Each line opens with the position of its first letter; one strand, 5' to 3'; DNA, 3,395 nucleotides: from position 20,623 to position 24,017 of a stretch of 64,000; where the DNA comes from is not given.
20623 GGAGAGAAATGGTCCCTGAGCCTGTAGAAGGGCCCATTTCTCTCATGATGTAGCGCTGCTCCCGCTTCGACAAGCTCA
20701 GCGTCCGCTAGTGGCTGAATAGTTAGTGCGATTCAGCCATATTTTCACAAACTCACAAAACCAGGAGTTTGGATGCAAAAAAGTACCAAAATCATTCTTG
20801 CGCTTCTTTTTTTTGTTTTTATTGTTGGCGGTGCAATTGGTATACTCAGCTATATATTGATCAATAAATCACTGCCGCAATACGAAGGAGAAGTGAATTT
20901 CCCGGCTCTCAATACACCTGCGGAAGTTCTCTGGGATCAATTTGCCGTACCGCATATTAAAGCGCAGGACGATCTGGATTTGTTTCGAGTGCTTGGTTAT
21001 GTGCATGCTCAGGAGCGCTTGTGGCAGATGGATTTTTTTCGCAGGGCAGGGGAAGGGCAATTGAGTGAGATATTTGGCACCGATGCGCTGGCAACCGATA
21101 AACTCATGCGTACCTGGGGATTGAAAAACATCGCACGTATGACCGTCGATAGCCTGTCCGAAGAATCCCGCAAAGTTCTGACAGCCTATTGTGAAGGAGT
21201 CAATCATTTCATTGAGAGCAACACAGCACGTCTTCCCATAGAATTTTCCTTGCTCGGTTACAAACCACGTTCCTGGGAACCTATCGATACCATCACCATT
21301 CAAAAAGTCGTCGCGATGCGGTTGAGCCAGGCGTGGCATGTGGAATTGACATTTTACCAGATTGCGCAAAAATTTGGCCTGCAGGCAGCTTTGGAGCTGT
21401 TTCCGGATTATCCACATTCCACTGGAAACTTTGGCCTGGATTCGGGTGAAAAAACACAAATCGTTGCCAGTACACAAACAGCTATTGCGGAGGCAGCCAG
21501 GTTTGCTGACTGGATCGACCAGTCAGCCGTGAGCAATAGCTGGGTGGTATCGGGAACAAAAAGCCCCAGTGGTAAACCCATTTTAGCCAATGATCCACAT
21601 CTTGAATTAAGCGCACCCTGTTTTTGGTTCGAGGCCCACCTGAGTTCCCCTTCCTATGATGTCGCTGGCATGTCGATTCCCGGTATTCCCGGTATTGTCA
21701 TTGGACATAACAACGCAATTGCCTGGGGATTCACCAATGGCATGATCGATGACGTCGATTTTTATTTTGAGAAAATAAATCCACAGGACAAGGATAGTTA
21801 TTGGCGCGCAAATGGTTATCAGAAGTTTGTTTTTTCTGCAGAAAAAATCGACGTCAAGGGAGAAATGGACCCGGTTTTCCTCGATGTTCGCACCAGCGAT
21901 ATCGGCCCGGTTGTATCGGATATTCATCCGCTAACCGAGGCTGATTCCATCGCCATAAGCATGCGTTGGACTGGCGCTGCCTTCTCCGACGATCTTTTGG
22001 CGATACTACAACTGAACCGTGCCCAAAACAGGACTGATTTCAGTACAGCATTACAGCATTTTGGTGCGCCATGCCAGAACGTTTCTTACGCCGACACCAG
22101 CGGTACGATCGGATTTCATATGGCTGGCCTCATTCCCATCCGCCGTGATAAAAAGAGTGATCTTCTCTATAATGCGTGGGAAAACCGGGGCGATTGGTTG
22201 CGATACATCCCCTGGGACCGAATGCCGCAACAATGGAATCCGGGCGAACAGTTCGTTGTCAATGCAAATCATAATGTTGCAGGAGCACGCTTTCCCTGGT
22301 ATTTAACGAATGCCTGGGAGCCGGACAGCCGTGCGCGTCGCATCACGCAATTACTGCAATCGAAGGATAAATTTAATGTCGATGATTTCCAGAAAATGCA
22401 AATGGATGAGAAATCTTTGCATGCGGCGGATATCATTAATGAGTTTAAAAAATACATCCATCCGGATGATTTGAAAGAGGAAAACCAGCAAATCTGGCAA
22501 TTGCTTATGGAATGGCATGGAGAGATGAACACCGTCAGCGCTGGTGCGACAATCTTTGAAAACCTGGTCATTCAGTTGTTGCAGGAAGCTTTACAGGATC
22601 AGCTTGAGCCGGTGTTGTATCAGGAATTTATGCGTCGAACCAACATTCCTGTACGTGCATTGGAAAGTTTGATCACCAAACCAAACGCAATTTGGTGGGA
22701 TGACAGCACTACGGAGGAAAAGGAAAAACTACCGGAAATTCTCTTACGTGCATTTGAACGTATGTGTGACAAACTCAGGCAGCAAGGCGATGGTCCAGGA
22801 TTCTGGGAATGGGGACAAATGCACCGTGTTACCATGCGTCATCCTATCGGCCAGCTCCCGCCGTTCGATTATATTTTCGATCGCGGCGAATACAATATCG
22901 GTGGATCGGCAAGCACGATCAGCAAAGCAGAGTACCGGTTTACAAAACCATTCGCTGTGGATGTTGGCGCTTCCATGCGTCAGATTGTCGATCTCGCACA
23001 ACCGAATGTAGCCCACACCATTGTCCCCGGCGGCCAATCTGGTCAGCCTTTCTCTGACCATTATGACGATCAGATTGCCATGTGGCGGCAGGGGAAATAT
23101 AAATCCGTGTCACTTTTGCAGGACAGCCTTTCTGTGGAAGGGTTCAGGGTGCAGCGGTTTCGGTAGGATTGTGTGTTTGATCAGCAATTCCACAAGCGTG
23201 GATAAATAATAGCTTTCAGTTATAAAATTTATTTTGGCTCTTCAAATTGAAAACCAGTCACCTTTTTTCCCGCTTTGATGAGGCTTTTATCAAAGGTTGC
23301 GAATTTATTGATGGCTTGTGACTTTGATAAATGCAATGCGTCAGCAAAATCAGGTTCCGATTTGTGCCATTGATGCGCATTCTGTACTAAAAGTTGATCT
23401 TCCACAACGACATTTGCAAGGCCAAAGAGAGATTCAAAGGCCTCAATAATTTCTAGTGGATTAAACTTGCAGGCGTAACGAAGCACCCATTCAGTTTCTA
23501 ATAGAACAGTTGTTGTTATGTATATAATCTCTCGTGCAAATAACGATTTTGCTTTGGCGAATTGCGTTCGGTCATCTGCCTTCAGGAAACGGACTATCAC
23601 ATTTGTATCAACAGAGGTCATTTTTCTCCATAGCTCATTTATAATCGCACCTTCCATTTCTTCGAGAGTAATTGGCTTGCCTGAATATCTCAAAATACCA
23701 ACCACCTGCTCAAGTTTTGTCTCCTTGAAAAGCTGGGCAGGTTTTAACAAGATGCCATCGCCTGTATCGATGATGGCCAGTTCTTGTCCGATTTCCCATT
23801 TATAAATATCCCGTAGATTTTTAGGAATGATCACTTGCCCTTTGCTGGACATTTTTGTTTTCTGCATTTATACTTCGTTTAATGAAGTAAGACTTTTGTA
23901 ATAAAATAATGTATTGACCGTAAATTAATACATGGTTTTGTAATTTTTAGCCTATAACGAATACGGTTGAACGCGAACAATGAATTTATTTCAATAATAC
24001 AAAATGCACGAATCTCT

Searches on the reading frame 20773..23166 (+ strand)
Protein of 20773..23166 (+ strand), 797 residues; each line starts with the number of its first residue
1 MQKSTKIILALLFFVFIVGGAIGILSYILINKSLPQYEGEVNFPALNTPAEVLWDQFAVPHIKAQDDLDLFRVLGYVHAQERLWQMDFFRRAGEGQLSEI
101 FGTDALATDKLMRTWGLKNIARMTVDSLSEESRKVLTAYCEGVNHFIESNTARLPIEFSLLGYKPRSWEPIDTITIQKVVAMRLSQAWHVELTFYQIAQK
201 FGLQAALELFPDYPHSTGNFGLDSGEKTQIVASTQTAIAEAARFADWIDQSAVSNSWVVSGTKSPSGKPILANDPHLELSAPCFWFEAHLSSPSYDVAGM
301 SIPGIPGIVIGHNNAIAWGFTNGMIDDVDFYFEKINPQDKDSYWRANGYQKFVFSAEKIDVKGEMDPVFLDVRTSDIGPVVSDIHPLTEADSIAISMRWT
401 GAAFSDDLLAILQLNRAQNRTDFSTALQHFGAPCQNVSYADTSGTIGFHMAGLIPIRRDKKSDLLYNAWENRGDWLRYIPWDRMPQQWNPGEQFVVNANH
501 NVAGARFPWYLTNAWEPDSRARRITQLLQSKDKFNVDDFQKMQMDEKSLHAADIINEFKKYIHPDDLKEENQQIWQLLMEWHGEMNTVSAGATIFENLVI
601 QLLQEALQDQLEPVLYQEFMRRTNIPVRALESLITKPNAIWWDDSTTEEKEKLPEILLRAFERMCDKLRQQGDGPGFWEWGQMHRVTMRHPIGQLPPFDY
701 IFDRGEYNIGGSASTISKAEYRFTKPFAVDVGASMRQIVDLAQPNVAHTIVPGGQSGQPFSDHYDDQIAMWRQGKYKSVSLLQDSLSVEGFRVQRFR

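Call 61: search_protein_families(library=pfam, proteins=[window:20773-23166:+], max_evalue=0.00001)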
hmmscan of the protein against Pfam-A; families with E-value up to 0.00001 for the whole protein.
window:20773-23166:+ (797 aa): 1 family
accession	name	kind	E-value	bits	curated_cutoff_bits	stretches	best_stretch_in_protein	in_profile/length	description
PF01804.23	Penicil_amidase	-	1.8e-219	731.6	21.3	1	49-783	1-670/675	Penicillin amidase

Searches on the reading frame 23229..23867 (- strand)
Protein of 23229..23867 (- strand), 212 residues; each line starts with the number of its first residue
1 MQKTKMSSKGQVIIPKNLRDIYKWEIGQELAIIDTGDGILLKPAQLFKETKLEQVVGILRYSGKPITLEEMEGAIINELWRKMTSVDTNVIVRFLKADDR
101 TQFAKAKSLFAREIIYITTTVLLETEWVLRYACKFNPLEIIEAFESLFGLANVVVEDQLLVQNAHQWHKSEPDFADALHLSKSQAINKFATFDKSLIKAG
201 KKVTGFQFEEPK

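Call 61: search_protein_families(library=pfam, proteins=[window:23229-23867:-], max_evalue=0.00001)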
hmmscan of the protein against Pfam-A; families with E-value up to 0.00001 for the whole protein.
window:23229-23867:- (212 aa): 2 families
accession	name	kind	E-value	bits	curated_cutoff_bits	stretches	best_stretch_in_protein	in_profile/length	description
PF01850.27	PIN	-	1.1e-09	39.4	23.6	1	86-201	3-119/120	PIN domain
PF04014.23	MazE_antitoxin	-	8.8e-08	32.4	24.7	1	5-44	3-43/48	Antidote-toxin recognition MazE, bacterial antitoxin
